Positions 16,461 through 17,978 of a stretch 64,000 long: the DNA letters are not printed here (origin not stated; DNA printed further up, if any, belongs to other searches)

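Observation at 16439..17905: DNA methyltransferase-HNH fusion gene carried on a transposase-less TIR element with a preserved empty site in the same window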

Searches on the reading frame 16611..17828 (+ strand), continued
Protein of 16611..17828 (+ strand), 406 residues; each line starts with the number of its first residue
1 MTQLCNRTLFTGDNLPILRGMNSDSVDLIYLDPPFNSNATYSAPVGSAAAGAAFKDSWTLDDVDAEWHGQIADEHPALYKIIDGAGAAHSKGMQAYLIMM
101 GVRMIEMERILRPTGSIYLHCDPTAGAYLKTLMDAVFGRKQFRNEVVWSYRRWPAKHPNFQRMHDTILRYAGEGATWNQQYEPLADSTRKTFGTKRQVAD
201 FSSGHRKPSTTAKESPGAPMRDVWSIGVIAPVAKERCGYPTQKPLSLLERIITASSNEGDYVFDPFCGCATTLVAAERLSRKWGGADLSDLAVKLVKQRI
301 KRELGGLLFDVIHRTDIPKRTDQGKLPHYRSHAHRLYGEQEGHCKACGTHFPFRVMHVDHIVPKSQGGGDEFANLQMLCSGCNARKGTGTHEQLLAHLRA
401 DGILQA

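Call 83: search_dna_similar(query=window:16611-17828:+, collection=plasmids, mode=protein, max_rows=12)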
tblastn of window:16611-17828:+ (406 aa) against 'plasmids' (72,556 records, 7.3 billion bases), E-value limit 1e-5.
Records with a match: 337; places in all: 346; records where one place covers at least 80% of the query: 4.
Best place of each record, by identity: <60% 337.
By first word of the organism name: Burkholderia 53; Acinetobacter 34; Enterococcus 24; Escherichia 14; Klebsiella 13; Azospirillum 12; Lactiplantibacillus 11; Lactococcus 10; Vibrio 9; Spiroplasma 9; and 79 more.
By predicted mobility (MOB-suite, as given by PLSDB): non-mobilizable 158; conjugative 91; mobilizable 88.
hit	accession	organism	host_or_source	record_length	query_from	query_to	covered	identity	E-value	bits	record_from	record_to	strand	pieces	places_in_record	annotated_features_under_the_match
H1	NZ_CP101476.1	Cellulosimicrobium cellulans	water,poultry farm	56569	9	300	72%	39.4%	3e-27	220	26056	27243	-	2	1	DNA methyltransferase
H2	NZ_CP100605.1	Bradyrhizobium sp. Ash2021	-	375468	9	301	63%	45.1%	9e-32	229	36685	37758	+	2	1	DNA methyltransferase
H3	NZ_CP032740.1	Enterococcus casseliflavus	Homo sapiens,bile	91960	9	300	72%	38.5%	1e-49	187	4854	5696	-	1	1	site-specific DNA-methyltransferase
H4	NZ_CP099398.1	Rhizobium sp. Pop5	Phaseolus vulgaris,Cell culture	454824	5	301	73%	36.9%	5e-53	197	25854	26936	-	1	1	DNA methyltransferase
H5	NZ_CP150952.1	Yoonia sp. BS5-3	cell culture,Marine algae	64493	9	306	73%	36.8%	6e-50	188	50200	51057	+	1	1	site-specific DNA-methyltransferase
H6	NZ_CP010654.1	Phaeobacter inhibens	cell culture,zooplankton aquaculture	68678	9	348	84%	32.0%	6e-48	182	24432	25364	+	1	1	site-specific DNA-methyltransferase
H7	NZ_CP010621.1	Phaeobacter inhibens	cell culture,cleaning system aquaculture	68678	9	348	84%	32.0%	6e-48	182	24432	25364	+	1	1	site-specific DNA-methyltransferase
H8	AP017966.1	Candidatus Megaera polyxenophila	-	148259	9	300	72%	36.3%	1e-50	190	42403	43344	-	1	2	adenine specific DNA methylase Mod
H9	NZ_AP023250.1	Mesorhizobium sp. 131-2-5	Lotus japonicus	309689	9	311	75%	34.5%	2e-52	195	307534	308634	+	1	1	site-specific DNA-methyltransferase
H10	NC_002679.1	Mesorhizobium japonicum MAFF 303099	-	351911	9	311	75%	34.5%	2e-52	195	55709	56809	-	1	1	site-specific DNA-methyltransferase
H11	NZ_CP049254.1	Microbacterium amylolyticum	cell culture,soil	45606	9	319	77%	33.1%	5e-49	186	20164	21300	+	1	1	DNA methyltransferase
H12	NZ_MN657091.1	Psychrobacter sp.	-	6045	4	300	73%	32.9%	2e-44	172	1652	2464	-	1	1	DNA methyltransferase | ApaLI family restriction endonuclease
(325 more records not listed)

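Call 84: search_dna_similar(query=window:16611-17828:+, collection=phages, mode=protein, max_rows=12)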
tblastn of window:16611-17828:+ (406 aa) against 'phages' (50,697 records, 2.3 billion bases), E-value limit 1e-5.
Records with a match: 412; places in all: 431; records where one place covers at least 80% of the query: 1.
Best place of each record, by identity: <60% 412.
By first word of the organism name: Staphylococcus 54; Campylobacter 46; Synechococcus 36; Vibrio 31; Flavobacterium 27; Streptomyces 22; Gordonia 17; Salmonella 15; Cyanophage 10; Streptococcus 10; and 53 more.
By host as written in the record: - 62; Staphylococcus aureus 19; Streptomyces lividans JI 1326 15; Flavobacterium sp. LMO6 15; Campylobacter jejuni NCTC12662 14; Gordonia terrae 3612 14; Campylobacter jejuni 13; Flavobacterium sp. LMO9 12; and 138 more.
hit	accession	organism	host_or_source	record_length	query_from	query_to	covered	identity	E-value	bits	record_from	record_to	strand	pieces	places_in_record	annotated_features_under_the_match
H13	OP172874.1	Mycobacterium phage Mask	Mycobacterium smegmatis mc#155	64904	9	319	68%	43.6%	3e-24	221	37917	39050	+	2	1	42: DNA methyltransferase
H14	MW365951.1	Streptomyces phage Hippo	Streptomyces lividans JI 1326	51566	9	319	77%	37.7%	2e-59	214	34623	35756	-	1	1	48: methyltransferase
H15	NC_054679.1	Streptomyces phage Werner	Streptomyces lividans JI 1326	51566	9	319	77%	37.7%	2e-59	214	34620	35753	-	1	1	48: DNA methyltransferase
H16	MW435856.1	Streptomyces phage Werner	Streptomyces lividans JI 1326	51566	9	319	77%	37.7%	2e-59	214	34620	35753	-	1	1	48: methyltransferase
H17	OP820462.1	Streptomyces phage TagePhighter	Streptomyces lividans JI 1326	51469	9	319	68%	42.6%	1e-28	225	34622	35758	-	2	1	50: DNA methyltransferase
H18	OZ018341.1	Marinitoga phage MPV1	-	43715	9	305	73%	38.9%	5e-61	219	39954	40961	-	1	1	DNA methyltransferase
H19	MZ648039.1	Streptomyces phage RedBear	Streptomyces lividans JI 1326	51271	9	319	77%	36.9%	2e-55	203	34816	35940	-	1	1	49: methyltransferase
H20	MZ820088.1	Streptomyces phage Katalie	Streptomyces lividans JI 1326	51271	9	319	77%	36.9%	2e-55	203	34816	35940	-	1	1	48: methyltransferase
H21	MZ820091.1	Streptomyces phage South40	Streptomyces lividans JI 1326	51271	9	319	77%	36.9%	2e-55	203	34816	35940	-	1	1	48: methyltransferase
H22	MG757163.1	Streptomyces phage OzzyJ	Streptomyces lividans JI1326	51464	9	319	77%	36.9%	2e-55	202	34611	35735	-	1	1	DNA methylase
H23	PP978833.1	Streptomyces phage Emaanora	Streptomyces lividans JI 1326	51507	9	319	77%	35.8%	1e-49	186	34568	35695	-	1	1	51: DNA methyltransferase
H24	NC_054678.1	Streptomyces phage Yasdnil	Streptomyces griseus ATCC 10137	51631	9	319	77%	35.5%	3e-49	184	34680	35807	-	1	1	48: DNA methyltransferase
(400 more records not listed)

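Call 86: search_protein_families(library=pfam, proteins=[L004:1650-2582:+, L005:1988-2983:+, L021:1827-2804:+, L033:1813-2805:+, L046:2063-2977:+, L058:6140-7108:-, L098:181-1146:+, L028:1965-2771:+, L055:334-1068:+, L036:1427-2860:+], max_evalue=0.001)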
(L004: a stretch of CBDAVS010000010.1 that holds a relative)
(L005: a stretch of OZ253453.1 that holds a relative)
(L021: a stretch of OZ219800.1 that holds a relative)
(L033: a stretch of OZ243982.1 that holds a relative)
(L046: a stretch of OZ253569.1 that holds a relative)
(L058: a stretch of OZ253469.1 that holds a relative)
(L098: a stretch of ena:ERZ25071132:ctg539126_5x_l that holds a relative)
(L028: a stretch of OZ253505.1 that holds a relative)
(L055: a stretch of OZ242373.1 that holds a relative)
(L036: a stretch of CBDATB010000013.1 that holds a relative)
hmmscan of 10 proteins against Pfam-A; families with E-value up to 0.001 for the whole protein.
L004:1650-2582:+ (311 aa): 2 families
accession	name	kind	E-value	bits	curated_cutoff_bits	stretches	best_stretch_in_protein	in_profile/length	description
PF12762.13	DDE_Tnp_IS1595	-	7.3e-42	143.4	27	1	134-280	1-153/153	ISXO2-like transposase domain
PF12760.12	Zn_ribbon_IS1595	-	2.2e-10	40.8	25.4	1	21-68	1-46/46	Transposase zinc-ribbon domain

L005:1988-2983:+ (332 aa): 2 families
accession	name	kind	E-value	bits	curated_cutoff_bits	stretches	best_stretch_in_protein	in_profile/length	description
PF12762.13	DDE_Tnp_IS1595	-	4.5e-37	127.9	27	1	161-303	3-153/153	ISXO2-like transposase domain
PF12760.12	Zn_ribbon_IS1595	-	3e-05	24.3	25.4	1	45-91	1-45/46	Transposase zinc-ribbon domain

L021:1827-2804:+ (326 aa): 2 families
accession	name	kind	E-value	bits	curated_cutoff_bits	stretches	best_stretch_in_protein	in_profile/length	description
PF12762.13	DDE_Tnp_IS1595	-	9e-45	152.8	27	1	135-279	2-151/153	ISXO2-like transposase domain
PF12760.12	Zn_ribbon_IS1595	-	1.1e-06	28.9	25.4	1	21-66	2-45/46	Transposase zinc-ribbon domain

L033:1813-2805:+ (331 aa): 2 families
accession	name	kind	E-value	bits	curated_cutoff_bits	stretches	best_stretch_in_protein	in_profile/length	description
PF12762.13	DDE_Tnp_IS1595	-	5.8e-39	134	27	1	143-292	2-153/153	ISXO2-like transposase domain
PF12760.12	Zn_ribbon_IS1595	-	1.1e-06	28.9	25.4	1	25-73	1-46/46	Transposase zinc-ribbon domain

L046:2063-2977:+ (305 aa): 2 families
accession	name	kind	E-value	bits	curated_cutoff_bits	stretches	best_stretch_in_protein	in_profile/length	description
PF12762.13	DDE_Tnp_IS1595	-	3.8e-46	157.3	27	1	127-274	1-153/153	ISXO2-like transposase domain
PF12760.12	Zn_ribbon_IS1595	-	6.6e-08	32.8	25.4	1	16-60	1-45/46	Transposase zinc-ribbon domain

L058:6140-7108:- (323 aa): 2 families
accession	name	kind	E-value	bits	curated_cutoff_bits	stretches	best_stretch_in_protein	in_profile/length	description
PF12762.13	DDE_Tnp_IS1595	-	8.7e-37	126.9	27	1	145-292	1-153/153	ISXO2-like transposase domain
PF12760.12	Zn_ribbon_IS1595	-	6.5e-09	36.1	25.4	1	32-78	2-45/46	Transposase zinc-ribbon domain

L098:181-1146:+ (322 aa): 2 families
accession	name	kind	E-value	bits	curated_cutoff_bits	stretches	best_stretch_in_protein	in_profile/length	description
PF12762.13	DDE_Tnp_IS1595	-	4.4e-40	137.6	27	1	140-279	3-149/153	ISXO2-like transposase domain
PF12760.12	Zn_ribbon_IS1595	-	9.7e-07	29.1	25.4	1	24-69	1-44/46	Transposase zinc-ribbon domain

L028:1965-2771:+ (269 aa): 3 families
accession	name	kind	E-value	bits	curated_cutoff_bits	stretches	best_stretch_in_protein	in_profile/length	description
PF00106.31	adh_short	-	2.3e-45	154.9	26.6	1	8-193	1-187/195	short chain dehydrogenase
PF13561.12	adh_short_C2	-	4.1e-33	115.4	27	1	14-197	1-185/236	Enoyl-(Acyl carrier protein) reductase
PF08659.16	KR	-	1e-06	29.2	22.6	1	10-161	3-155/180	KR domain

L055:334-1068:+ (245 aa): 7 families
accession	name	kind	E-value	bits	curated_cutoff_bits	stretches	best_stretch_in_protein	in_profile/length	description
PF13561.12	adh_short_C2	-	4.6e-65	219.9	27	1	13-242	1-235/236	Enoyl-(Acyl carrier protein) reductase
PF00106.31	adh_short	-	1e-58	198.5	26.6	1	7-197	1-194/195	short chain dehydrogenase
PF08659.16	KR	-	9e-21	75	22.6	1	10-169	4-166/180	KR domain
PF13460.12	NAD_binding_10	-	1e-07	32.5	27.2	1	13-188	1-149/184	NAD(P)H-binding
PF01370.27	Epimerase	-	3.2e-06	27.2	20.9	1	9-105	1-89/240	NAD dependent epimerase/dehydratase family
PF23441.1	SDR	-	2.5e-05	24.2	27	1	3-242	4-255/258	SDR-like rossmann domain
PF01488.26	Shikimate_DH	-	0.00072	20.1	24.3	0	3-53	9-59/138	Shikimate / quinate 5-dehydrogenase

L036:1427-2860:+ (478 aa): 5 families
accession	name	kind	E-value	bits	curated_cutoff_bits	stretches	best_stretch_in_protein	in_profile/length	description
PF01555.25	N6_N4_Mtase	-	3.8e-45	155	26.7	1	37-359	1-217/221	DNA methylase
PF01844.29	HNH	-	1.3e-13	51.3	21.4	1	409-454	1-47/47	HNH endonuclease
PF14279.12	HNH_5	-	4.5e-10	39.8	27.5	1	409-455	1-47/56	HNH endonuclease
PF02945.21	Endonuclease_7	-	1.2e-05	25.6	23.6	1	390-454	8-66/82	Recombination endonuclease VII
PF13395.12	HNH_4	-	3.1e-05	24.3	22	1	419-454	16-51/54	HNH endonuclease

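Call 108: predict_structure(alignment_id=A1)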
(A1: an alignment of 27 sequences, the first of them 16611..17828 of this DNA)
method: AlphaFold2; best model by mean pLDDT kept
length: 406 residues; sequences in the alignment: 27
mean_pLDDT: 71.5   pTM: 0.69
mean pLDDT of the five models: 71.5, 70.4, 69.7, 68.0, 63.9
residues with pLDDT >= 90: 72; 70-90: 146; 50-70: 143; < 50: 45
segments of 3 or more residues with pLDDT < 50: 152-155, 227-240, 326-334, 336-339, 365-369
pLDDT, mean of each block of 10 residues (from residue 1): 77 88 93 64 56 62 67 76 80 84 93 92 76 91 77 49 73 83 60 57 57 57 53 43 77 91 86 90 88 79 72 86 57 47 67 53 50 58 68 81 74
secondary structure, 60 per line:
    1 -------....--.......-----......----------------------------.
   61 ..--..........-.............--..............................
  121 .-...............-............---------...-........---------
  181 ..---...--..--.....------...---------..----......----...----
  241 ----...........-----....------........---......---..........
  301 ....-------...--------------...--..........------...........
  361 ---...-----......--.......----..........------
elements in order: E8-11 H14-20 E26-31 H65-74 H76-88 H91-110 E111-121 H123-137 E142-150 E164-171 E195-199 E206-208 E224-229 H245-255 E261-264 H271-278 E282-287 H291-304 E312-314 E334-343 E350-360 E375-377 H380-386 H391-400

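Call 110: fold_search(model_id=the predicted structure, library=pdb)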
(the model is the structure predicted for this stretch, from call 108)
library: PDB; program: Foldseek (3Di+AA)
matches with E <= 10: 766; with E <= 0.001: 84
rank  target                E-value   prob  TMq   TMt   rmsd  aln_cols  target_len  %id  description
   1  6pbd_A                1.9e-15  1.00  0.45  0.52  24.4       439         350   20  DNA N6-Adenine Methyltransferase CcrM In Complex with Double-Stranded DNA Oligonucleotide Containing Its Recognition S (released 2019-10-23)
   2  6pbd_B                4.0e-15  1.00  0.43  0.52  21.3       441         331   18  DNA N6-Adenine Methyltransferase CcrM In Complex with Double-Stranded DNA Oligonucleotide Containing Its Recognition S (released 2019-10-23)
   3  8urk_A                4.7e-15  1.00  0.49  0.77   5.1       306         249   21  Crystal structure of DNA N6-Adenine Methyltransferase M.BceJIV from Burkholderia cenocepacia in complex with duplex DN (released 2024-09-11)
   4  1g60_A                1.6e-14  1.00  0.47  0.77   5.1       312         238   20  Crystal Structure of Methyltransferase MboIIa (Moraxella bovis) (released 2002-05-01)
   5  9c3u_A                2.9e-14  1.00  0.50  0.79   4.5       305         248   21  Crystal structure of DNA N6-Adenine Methyltransferase M.BceJIV from Burkholderia cenocepacia in complex with duplex DN (released 2024-09-11)
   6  9c3s_A                3.5e-14  1.00  0.47  0.72   6.7       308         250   22  Crystal structure of DNA N6-Adenine Methyltransferase M.BceJIV from Burkholderia cenocepacia in complex with duplex DN (released 2024-09-11)
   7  8urk_D                5.3e-14  1.00  0.46  0.73   5.7       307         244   22  Crystal structure of DNA N6-Adenine Methyltransferase M.BceJIV from Burkholderia cenocepacia in complex with duplex DN (released 2024-09-11)
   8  9c3s_C                1.2e-13  1.00  0.48  0.76   5.7       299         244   22  Crystal structure of DNA N6-Adenine Methyltransferase M.BceJIV from Burkholderia cenocepacia in complex with duplex DN (released 2024-09-11)
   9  9c3u_C                1.2e-13  1.00  0.46  0.74   4.9       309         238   20  Crystal structure of DNA N6-Adenine Methyltransferase M.BceJIV from Burkholderia cenocepacia in complex with duplex DN (released 2024-09-11)
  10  1g60_B                1.3e-13  1.00  0.44  0.76   6.0       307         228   20  Crystal Structure of Methyltransferase MboIIa (Moraxella bovis) (released 2002-05-01)
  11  9c3s_D                3.1e-13  1.00  0.47  0.76   4.8       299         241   21  Crystal structure of DNA N6-Adenine Methyltransferase M.BceJIV from Burkholderia cenocepacia in complex with duplex DN (released 2024-09-11)
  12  4zcf_B                3.4e-13  1.00  0.47  0.32   9.2       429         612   15  Structural basis of asymmetric DNA methylation and ATP-triggered long-range diffusion by EcoP15I (released 2015-07-29)
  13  8s9m                  5.9e-13  1.00  0.43  0.69   8.4       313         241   19  DNA cytosine-N4 methyltransferase (residues 79-324) from the Bdelloid rotifer Adineta vaga (released 2023-08-02)
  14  6k0w_B                5.9e-13  1.00  0.47  0.39   9.3       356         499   18  DNA methyltransferase in complex with sinefungin (released 2019-12-11)
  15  6k0w_C                6.3e-13  1.00  0.46  0.43   7.3       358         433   18  DNA methyltransferase in complex with sinefungin (released 2019-12-11)
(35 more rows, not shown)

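Call 112: find_homologous_proteins(query=L098:181-1146:+, max_evalue=1e-20)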
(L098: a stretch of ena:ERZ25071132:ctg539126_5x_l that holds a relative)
Query L098:181-1146:+ (322 aa): 8000 proteins with E <= 1e-20 among 8000 candidates; the best 120 are listed.
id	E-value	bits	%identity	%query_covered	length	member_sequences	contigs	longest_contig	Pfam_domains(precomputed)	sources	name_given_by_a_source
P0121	7.7e-199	678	90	100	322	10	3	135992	PF12760.13,PF12762.14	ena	-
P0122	7.0e-187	639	85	100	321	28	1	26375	PF12760.13,PF12762.14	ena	-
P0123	4.2e-183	626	84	100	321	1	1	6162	PF12760.13,PF12762.14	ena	-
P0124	3.4e-181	620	83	100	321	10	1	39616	PF12760.13,PF12762.14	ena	-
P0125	1.6e-173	595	81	97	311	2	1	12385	PF12760.13,PF12762.14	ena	-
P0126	3.2e-171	587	81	97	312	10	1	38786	PF12760.13,PF12762.14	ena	-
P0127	9.7e-171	586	80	97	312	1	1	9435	PF12760.13,PF12762.14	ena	-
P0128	2.8e-170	584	81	97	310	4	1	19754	PF12760.13,PF12762.14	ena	-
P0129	2.2e-169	581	80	97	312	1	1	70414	PF12760.13,PF12762.14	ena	-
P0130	3.3e-169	581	80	97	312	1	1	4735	PF12760.13,PF12762.14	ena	-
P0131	3.8e-169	581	79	97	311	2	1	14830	PF12760.13,PF12762.14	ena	-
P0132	3.0e-168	578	81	97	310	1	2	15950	PF12760.13,PF12762.14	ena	-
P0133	3.4e-168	577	80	97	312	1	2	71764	PF12760.13,PF12762.14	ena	-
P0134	4.7e-168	577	78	100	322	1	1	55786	PF12760.13,PF12762.14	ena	-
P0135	8.4e-168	576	83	92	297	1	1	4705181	PF12760.13,PF12762.14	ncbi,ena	-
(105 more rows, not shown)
